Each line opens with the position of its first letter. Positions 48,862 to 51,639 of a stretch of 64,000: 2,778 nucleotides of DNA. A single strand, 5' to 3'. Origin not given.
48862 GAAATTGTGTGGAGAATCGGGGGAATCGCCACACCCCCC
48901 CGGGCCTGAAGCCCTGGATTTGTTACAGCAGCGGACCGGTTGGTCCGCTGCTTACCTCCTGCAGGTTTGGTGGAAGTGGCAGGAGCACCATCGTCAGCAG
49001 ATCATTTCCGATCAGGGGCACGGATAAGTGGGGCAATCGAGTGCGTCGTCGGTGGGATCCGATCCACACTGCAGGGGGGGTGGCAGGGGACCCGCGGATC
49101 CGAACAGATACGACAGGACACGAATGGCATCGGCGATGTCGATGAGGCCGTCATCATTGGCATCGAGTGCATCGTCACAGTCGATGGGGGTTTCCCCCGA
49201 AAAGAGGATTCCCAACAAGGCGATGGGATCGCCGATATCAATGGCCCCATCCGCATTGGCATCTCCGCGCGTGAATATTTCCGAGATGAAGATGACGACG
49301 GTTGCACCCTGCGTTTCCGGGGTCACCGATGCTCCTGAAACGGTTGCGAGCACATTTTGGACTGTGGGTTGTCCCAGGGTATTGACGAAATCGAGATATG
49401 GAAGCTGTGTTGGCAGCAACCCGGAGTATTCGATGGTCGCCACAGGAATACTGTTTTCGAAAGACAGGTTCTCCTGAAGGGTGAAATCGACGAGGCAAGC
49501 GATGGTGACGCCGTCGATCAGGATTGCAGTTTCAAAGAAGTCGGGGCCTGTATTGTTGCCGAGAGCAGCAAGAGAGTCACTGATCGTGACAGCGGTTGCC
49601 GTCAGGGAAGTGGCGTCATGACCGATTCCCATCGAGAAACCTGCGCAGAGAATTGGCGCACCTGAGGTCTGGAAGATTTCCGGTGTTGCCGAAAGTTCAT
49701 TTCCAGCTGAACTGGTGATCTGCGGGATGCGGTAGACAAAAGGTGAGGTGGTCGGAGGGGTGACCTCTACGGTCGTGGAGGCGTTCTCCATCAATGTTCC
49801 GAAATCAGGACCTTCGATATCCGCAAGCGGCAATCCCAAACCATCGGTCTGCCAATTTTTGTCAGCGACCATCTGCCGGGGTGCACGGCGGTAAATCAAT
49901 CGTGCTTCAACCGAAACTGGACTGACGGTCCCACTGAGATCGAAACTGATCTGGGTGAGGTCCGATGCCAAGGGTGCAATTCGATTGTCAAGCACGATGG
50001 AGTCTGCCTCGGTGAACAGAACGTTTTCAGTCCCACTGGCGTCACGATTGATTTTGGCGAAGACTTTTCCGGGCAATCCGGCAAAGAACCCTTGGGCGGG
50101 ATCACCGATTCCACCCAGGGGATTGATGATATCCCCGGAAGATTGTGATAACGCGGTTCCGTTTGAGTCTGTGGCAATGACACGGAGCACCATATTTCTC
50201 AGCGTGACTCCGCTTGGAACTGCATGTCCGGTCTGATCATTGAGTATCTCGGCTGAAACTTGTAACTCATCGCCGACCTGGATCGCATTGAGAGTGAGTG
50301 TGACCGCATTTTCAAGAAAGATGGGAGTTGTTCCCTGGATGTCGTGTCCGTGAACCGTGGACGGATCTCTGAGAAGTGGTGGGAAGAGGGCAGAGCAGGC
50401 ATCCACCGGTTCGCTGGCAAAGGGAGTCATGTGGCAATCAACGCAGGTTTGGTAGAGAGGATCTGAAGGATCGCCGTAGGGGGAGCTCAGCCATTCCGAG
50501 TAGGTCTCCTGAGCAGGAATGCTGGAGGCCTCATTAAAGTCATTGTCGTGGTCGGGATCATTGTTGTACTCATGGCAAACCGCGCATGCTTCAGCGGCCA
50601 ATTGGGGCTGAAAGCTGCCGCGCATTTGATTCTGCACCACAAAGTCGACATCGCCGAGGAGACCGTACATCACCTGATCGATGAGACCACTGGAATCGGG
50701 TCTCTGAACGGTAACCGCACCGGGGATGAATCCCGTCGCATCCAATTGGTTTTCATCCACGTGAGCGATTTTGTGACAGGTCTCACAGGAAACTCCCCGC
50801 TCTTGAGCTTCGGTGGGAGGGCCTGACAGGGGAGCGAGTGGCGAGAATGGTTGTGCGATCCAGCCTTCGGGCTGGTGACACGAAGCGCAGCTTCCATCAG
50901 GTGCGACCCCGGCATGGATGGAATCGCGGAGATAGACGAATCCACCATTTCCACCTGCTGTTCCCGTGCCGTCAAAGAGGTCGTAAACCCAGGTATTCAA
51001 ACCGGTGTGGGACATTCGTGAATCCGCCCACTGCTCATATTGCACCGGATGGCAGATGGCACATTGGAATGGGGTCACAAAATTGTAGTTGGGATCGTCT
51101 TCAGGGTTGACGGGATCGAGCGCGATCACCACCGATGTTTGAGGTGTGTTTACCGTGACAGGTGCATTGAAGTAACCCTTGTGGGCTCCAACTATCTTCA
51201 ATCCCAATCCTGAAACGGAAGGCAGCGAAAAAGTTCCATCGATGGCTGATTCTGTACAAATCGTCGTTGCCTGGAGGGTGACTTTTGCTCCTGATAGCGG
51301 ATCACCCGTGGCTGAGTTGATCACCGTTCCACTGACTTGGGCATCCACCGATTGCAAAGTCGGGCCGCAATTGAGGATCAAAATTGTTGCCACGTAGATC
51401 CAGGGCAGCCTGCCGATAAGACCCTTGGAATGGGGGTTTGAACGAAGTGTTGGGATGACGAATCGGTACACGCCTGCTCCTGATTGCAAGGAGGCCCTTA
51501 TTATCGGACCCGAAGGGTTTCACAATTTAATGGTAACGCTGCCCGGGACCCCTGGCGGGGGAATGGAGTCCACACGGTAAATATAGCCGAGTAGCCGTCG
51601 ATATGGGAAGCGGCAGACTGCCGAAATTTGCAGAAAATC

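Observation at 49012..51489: Secreted pentaheme c-type cytochrome carrying dockerin repeats and a CarboxypepD_reg-like N-domain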

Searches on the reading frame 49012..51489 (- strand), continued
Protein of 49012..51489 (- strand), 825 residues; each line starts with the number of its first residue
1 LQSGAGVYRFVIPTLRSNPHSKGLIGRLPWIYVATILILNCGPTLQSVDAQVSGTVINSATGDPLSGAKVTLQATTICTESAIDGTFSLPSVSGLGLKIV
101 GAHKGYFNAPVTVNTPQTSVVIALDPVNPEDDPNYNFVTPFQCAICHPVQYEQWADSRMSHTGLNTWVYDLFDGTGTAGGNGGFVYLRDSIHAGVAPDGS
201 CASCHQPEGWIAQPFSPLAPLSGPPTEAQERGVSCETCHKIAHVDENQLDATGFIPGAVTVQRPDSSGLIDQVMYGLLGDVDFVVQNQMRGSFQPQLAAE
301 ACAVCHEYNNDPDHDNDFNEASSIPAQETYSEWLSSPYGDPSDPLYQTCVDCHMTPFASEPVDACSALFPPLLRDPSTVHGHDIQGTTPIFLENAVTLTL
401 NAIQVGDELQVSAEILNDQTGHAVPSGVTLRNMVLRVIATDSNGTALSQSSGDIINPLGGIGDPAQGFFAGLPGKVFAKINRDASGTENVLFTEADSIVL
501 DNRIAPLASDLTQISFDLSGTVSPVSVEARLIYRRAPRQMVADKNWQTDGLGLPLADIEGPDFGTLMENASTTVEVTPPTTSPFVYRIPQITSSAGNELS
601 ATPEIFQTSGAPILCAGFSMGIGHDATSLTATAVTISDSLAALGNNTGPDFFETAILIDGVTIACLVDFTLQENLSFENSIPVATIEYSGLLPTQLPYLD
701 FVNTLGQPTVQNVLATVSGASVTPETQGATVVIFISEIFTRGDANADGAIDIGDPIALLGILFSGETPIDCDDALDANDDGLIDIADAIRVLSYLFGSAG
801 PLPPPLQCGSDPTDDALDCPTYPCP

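Call 26: find_encoding_contigs(protein=P0031, flank=8000, max_places=1)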
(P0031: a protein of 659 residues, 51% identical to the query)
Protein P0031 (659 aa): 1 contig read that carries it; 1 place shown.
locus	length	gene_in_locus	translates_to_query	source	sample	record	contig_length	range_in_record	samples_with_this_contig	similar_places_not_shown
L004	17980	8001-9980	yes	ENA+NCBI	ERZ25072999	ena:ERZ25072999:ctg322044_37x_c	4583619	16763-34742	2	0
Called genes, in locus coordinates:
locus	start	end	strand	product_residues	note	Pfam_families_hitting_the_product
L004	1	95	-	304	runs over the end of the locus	-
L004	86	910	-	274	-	PF02613:Nitrate_red_del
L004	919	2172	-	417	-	PF13187:Fer4_9 (faint), PF12797:Fer4_2 (faint), PF13237:Fer4_10, PF13247:Fer4_11, PF12838:Fer4_7 (weak)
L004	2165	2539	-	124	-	-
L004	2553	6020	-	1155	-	PF00384:Molybdopterin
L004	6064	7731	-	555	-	PF00034:Cytochrom_C (weak), PF13442:Cytochrome_CBB3, PF00034:Cytochrom_C (weak), PF09459:EB_dh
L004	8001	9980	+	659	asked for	PF13620:CarboxypepD_reg, PF13715:CarbopepD_reg_2 (weak), PF13435:Cytochrome_C554 (faint), PF13860:FlgD_ig, PF18962:Por_Secre_tail (weak)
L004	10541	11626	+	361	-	-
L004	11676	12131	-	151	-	-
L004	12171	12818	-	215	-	-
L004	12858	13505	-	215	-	-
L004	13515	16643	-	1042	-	-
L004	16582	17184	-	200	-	-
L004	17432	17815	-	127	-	PF20409:SnoaL_5, PF12680:SnoaL_2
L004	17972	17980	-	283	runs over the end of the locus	PF00561:Abhydrolase_1 (weak), PF05677:DUF818 (weak), PF07859:Abhydrolase_3 (weak), PF12146:Hydrolase_4, PF12697:Abhydrolase_6, PF00326:Peptidase_S9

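Call 27: find_encoding_contigs(protein=P0061, flank=8000, max_places=1)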
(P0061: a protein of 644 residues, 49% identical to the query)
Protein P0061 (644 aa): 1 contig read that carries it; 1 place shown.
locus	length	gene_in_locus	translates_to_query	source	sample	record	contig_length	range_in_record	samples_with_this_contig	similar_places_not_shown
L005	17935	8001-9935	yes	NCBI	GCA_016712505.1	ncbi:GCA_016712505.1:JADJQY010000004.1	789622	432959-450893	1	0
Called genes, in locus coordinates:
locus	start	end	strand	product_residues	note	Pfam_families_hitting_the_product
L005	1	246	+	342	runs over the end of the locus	PF00586:AIRS, PF02769:AIRS_C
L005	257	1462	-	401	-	-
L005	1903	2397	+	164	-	-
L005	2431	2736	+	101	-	PF01985:CRS1_YhbY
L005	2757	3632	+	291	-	PF02739:5_3_exonuc_N, PF01367:5_3_exonuc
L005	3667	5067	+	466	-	PF01546:Peptidase_M20, PF07687:M20_dimer (weak)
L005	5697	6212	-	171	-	PF05163:DinB, PF04978:MST, PF12867:DinB_2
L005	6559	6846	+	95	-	PF13860:FlgD_ig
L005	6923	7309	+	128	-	PF08780:NTase_sub_bind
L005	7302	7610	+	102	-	PF22600:MTPAP-like_central (weak), PF01909:NTP_transf_2, PF18765:Polbeta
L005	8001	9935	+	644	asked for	PF13620:CarboxypepD_reg (weak), PF13715:CarbopepD_reg_2 (weak), PF22113:Mtrc-MtrF_II-IV_dom (faint)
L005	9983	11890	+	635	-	PF12801:Fer4_5, PF12838:Fer4_7 (faint), PF12837:Fer4_6 (weak), PF13187:Fer4_9 (weak), PF13237:Fer4_10 (weak), PF13428:TPR_14 (faint), PF13432:TPR_16 (weak), PF14559:TPR_19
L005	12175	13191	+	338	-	PF13424:TPR_12 (faint), PF17874:TPR_MalT (faint), PF13374:TPR_10 (faint), PF14559:TPR_19 (faint)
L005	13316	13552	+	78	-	-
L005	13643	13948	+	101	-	PF12802:MarR_2 (weak), PF12840:HTH_20, PF01022:HTH_5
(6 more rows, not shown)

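Call 52: search_protein_families(library=pfam, proteins=[P0023, P0024, P0034, P0035, P0037, P0045, P0079, P0039, P0054, P0017], max_evalue=0.01)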
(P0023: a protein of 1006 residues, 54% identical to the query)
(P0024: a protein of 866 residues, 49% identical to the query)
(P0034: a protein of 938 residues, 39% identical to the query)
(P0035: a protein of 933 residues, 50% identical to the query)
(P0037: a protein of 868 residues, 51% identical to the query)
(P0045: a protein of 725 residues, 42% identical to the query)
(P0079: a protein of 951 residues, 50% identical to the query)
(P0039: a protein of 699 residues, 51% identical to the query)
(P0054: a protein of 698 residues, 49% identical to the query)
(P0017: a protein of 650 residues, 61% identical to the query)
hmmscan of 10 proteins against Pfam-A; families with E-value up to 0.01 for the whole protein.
P0023 (1006 aa): 6 families
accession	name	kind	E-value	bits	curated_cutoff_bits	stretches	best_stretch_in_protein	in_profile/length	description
PF23759.1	GBD_T9SS_assoc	-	4.8e-14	53.1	27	2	692-775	1-84/116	Galactose binding domain-like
PF13620.12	CarboxypepD_reg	-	2.6e-08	34.5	32.3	1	32-91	1-63/82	Carboxypeptidase regulatory-like domain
PF13715.12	CarbopepD_reg_2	-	4.9e-08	33.3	32.2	1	33-88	1-56/88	CarboxypepD_reg-like domain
PF22113.1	Mtrc-MtrF_II-IV_dom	-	6.8e-08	32.7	30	1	119-222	79-166/176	Outer membrane cytochrome MtrC/MtrF-like, domains II/IV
PF14522.11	Cytochrome_C7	-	0.00029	21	24.8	0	172-224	7-53/67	Cytochrome c7 and related cytochrome c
PF04151.21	PPC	-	0.0066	17.7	25.9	0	732-808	4-69/70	Bacterial pre-peptidase C-terminal domain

P0024 (866 aa): 8 families
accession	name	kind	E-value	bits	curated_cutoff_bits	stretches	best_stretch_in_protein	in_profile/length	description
PF22113.1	Mtrc-MtrF_II-IV_dom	-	3.5e-09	36.9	30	2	124-224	29-129/176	Outer membrane cytochrome MtrC/MtrF-like, domains II/IV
PF13620.12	CarboxypepD_reg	-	2e-07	31.7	32.3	1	35-97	1-70/82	Carboxypeptidase regulatory-like domain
PF13715.12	CarbopepD_reg_2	-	3.8e-06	27.3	32.2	1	36-102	1-68/88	CarboxypepD_reg-like domain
PF13435.11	Cytochrome_C554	-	7e-06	27.3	20.8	1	125-222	1-83/84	Cytochrome c554 and c-prime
PF14522.11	Cytochrome_C7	-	2.7e-05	24.3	24.8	0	181-228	13-54/67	Cytochrome c7 and related cytochrome c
PF14537.11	Cytochrom_c3_2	-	0.00029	21.7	25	0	177-226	22-68/79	Cytochrome c3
PF00404.24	Dockerin_1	-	0.0017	19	22.9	1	782-828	2-49/57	Dockerin type I domain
PF03264.19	Cytochrom_NNT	-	0.0042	17.3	24.1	0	311-344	46-79/174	NapC/NirT cytochrome c family, N-terminal region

P0034 (938 aa): 7 families
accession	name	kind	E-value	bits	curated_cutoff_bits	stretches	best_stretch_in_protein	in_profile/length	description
PF22113.1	Mtrc-MtrF_II-IV_dom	-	2.1e-08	34.3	30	2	199-299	30-166/176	Outer membrane cytochrome MtrC/MtrF-like, domains II/IV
PF13620.12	CarboxypepD_reg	-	5.2e-08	33.6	32.3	1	27-80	2-58/82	Carboxypeptidase regulatory-like domain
PF13715.12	CarbopepD_reg_2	-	6e-08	33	32.2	1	29-80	3-54/88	CarboxypepD_reg-like domain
PF14522.11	Cytochrome_C7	-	1.4e-06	28.4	24.8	0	249-299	8-51/67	Cytochrome c7 and related cytochrome c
PF14537.11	Cytochrom_c3_2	-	0.00017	22.4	25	0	249-298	20-66/79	Cytochrome c3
PF13435.11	Cytochrome_C554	-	0.00019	22.8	20.8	0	255-296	48-83/84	Cytochrome c554 and c-prime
PF00404.24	Dockerin_1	-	0.009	16.6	22.9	0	854-897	2-46/57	Dockerin type I domain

P0035 (933 aa): 5 families
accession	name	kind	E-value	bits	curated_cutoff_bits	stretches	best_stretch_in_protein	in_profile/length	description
PF13715.12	CarbopepD_reg_2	-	5.8e-10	39.5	32.2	1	19-74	1-56/88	CarboxypepD_reg-like domain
PF13620.12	CarboxypepD_reg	-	1e-08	35.8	32.3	1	18-72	1-58/82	Carboxypeptidase regulatory-like domain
PF22113.1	Mtrc-MtrF_II-IV_dom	-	7.7e-07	29.2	30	0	189-292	80-166/176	Outer membrane cytochrome MtrC/MtrF-like, domains II/IV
PF14522.11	Cytochrome_C7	-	4.8e-06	26.8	24.8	0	242-292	8-51/67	Cytochrome c7 and related cytochrome c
PF13435.11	Cytochrome_C554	-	0.00035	21.9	20.8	0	248-289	48-83/84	Cytochrome c554 and c-prime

P0037 (868 aa): 3 families
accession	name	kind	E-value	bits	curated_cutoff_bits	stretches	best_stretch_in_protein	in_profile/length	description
PF00526.23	Dicty_CTDC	-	8.5e-14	51.5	27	3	624-645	2-23/24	Dictyostelium (slime mold) repeat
PF13620.12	CarboxypepD_reg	-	4.6e-05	24.1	32.3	1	13-68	1-60/82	Carboxypeptidase regulatory-like domain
PF13435.11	Cytochrome_C554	-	0.0002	22.7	20.8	0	104-200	2-83/84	Cytochrome c554 and c-prime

P0045 (725 aa): 9 families
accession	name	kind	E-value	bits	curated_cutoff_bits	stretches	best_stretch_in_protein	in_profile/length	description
PF22113.1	Mtrc-MtrF_II-IV_dom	-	3.5e-08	33.6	30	1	136-236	82-166/176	Outer membrane cytochrome MtrC/MtrF-like, domains II/IV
PF13715.12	CarbopepD_reg_2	-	2.8e-06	27.7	32.2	1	47-110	1-64/88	CarboxypepD_reg-like domain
PF14522.11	Cytochrome_C7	-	3.1e-06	27.4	24.8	0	192-234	12-49/67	Cytochrome c7 and related cytochrome c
PF13435.11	Cytochrome_C554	-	1.3e-05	26.4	20.8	1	137-233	1-83/84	Cytochrome c554 and c-prime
PF13620.12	CarboxypepD_reg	-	0.00014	22.5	32.3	1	46-101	1-59/82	Carboxypeptidase regulatory-like domain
PF14537.11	Cytochrom_c3_2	-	0.00043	21.1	25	0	190-235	23-66/79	Cytochrome c3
PF00034.26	Cytochrom_C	-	0.0011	20.7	21.3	0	289-308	6-25/90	Cytochrome c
PF03264.19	Cytochrom_NNT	-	0.0045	17.2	24.1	0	321-358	47-84/174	NapC/NirT cytochrome c family, N-terminal region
PF13442.11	Cytochrome_CBB3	-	0.0055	17.4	27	0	290-303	9-23/68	Cytochrome C oxidase, cbb3-type, subunit III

P0079 (951 aa): 8 families
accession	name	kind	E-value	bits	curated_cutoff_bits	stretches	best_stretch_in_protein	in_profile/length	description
PF22113.1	Mtrc-MtrF_II-IV_dom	-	1.8e-10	41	30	1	112-210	29-130/176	Outer membrane cytochrome MtrC/MtrF-like, domains II/IV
PF14522.11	Cytochrome_C7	-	4.9e-08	33.1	24.8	0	112-208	14-67/67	Cytochrome c7 and related cytochrome c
PF13620.12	CarboxypepD_reg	-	1.6e-06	28.8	32.3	1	23-88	1-71/82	Carboxypeptidase regulatory-like domain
PF13715.12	CarbopepD_reg_2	-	1.7e-06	28.4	32.2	1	24-89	1-67/88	CarboxypepD_reg-like domain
PF13435.11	Cytochrome_C554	-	0.00021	22.6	20.8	1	113-207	1-83/84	Cytochrome c554 and c-prime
PF13442.11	Cytochrome_CBB3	-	0.00036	21.3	27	0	841-858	7-24/68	Cytochrome C oxidase, cbb3-type, subunit III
PF14537.11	Cytochrom_c3_2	-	0.00095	20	25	0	163-208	20-65/79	Cytochrome c3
PF07627.16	PSCyt3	-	0.0047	17.6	27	0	251-278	55-81/98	Protein of unknown function (DUF1588)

P0039 (699 aa): 7 families
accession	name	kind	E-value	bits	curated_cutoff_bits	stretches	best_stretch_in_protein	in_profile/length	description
PF13715.12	CarbopepD_reg_2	-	2e-08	34.6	32.2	1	43-109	1-67/88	CarboxypepD_reg-like domain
PF13620.12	CarboxypepD_reg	-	2.6e-07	31.3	32.3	1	43-105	2-68/82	Carboxypeptidase regulatory-like domain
PF22113.1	Mtrc-MtrF_II-IV_dom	-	4.9e-07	29.9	30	0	131-232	81-166/176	Outer membrane cytochrome MtrC/MtrF-like, domains II/IV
PF13435.11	Cytochrome_C554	-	1.3e-06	29.7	20.8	1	134-229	2-83/84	Cytochrome c554 and c-prime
PF14522.11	Cytochrome_C7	-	0.00011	22.3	24.8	0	177-233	2-52/67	Cytochrome c7 and related cytochrome c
PF14537.11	Cytochrom_c3_2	-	0.00038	21.3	25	0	183-231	20-66/79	Cytochrome c3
PF13442.11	Cytochrome_CBB3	-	0.0051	17.5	27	0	289-300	11-23/68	Cytochrome C oxidase, cbb3-type, subunit III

P0054 (698 aa): 7 families
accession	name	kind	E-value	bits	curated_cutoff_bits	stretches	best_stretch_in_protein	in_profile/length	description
PF13715.12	CarbopepD_reg_2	-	6.4e-09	36.2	32.2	1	41-95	1-55/88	CarboxypepD_reg-like domain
PF13620.12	CarboxypepD_reg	-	1.5e-07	32.1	32.3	1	41-89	2-54/82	Carboxypeptidase regulatory-like domain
PF13435.11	Cytochrome_C554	-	1.9e-05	25.9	20.8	1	131-227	1-83/84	Cytochrome c554 and c-prime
PF22113.1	Mtrc-MtrF_II-IV_dom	-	0.00011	22.3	30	0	188-344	7-130/176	Outer membrane cytochrome MtrC/MtrF-like, domains II/IV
PF14537.11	Cytochrom_c3_2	-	0.0012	19.7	25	0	182-231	21-68/79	Cytochrome c3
PF14522.11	Cytochrome_C7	-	0.0013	18.9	24.8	0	180-232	7-53/67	Cytochrome c7 and related cytochrome c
PF16694.10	Cytochrome_P460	-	0.0024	18.7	27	0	151-196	83-116/125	Cytochrome P460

P0017 (650 aa): 7 families
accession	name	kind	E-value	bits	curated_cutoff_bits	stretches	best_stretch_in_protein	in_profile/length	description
PF13620.12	CarboxypepD_reg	-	4.7e-08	33.7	32.3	1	30-85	1-59/82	Carboxypeptidase regulatory-like domain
PF13715.12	CarbopepD_reg_2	-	1.5e-06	28.5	32.2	1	31-91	1-61/88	CarboxypepD_reg-like domain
PF22113.1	Mtrc-MtrF_II-IV_dom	-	2e-06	27.9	30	0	120-220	29-130/176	Outer membrane cytochrome MtrC/MtrF-like, domains II/IV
PF14522.11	Cytochrome_C7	-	1.8e-05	24.9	24.8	0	276-338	12-55/67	Cytochrome c7 and related cytochrome c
PF13435.11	Cytochrome_C554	-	0.0026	19.1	20.8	0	121-217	1-83/84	Cytochrome c554 and c-prime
PF14537.11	Cytochrom_c3_2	-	0.0053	17.6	25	0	121-220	8-67/79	Cytochrome c3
PF09699.15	Paired_CXXCH_1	-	0.01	16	20.6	0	177-188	6-17/41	Doubled CXXCH motif (Paired_CXXCH_1)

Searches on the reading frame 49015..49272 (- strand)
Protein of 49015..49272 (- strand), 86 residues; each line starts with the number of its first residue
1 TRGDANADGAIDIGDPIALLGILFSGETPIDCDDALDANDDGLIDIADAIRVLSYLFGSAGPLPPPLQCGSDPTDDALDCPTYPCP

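Call 9: search_protein_families(library=pfam, proteins=[window:49015-49272:-], max_evalue=10)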
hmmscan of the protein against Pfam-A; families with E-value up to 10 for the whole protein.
seq(86 aa): 4 families
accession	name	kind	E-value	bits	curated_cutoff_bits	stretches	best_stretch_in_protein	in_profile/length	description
PF00404.24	Dockerin_1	-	0.004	17.8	22.9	1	3-56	2-56/57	Dockerin type I domain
PF13499.12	EF-hand_7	-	0.081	13.7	30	1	35-63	10-32/67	EF-hand domain pair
PF13405.12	EF-hand_6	-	0.52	10.6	25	1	35-55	8-28/30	EF-hand domain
PF13202.12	EF-hand_5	-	0.97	9.5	25.9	2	34-46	6-18/25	EF hand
